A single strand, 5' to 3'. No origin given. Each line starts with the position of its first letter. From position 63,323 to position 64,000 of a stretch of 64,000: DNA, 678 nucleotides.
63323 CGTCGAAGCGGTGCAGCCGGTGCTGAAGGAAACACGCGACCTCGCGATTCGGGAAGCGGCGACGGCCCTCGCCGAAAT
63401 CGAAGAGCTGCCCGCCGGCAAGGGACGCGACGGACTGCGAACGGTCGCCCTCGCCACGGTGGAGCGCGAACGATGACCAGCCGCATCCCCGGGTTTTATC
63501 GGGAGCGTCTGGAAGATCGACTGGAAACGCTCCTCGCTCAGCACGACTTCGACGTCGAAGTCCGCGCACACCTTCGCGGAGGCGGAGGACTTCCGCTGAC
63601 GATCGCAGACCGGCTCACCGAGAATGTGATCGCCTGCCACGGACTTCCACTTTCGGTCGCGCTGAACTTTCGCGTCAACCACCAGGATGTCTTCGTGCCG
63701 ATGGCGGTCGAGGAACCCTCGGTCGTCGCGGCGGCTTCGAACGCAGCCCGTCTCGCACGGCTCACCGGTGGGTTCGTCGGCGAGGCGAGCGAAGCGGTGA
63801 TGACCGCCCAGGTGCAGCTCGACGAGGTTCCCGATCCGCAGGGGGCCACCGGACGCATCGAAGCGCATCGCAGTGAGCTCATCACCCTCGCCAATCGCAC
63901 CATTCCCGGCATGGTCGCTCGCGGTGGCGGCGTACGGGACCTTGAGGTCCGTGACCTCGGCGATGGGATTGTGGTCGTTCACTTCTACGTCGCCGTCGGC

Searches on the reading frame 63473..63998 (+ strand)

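Call 59: search_protein_families(library=pfam, proteins=[window:63473-63998:+], max_evalue=0.0001)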
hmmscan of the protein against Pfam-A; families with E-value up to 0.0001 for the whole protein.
window:63473-63998:+ (175 aa): 1 family
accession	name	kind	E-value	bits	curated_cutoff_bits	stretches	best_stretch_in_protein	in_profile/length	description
PF00368.23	HMG-CoA_red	-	2.7e-30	106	27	1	32-174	18-157/368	Hydroxymethylglutaryl-coenzyme A reductase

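Call 61: search_protein_families(library=ncbifam, proteins=[window:63473-63998:+], max_evalue=0.00001)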
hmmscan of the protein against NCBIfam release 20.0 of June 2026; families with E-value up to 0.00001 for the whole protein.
window:63473-63998:+ (175 aa): 1 family
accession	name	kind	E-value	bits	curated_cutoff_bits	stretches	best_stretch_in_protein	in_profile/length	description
TIGR00532.1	HMG_CoA_R_NAD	equivalog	3.3e-32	112.2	259.95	1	1-174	20-195/395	hydroxymethylglutaryl-CoA reductase, degradative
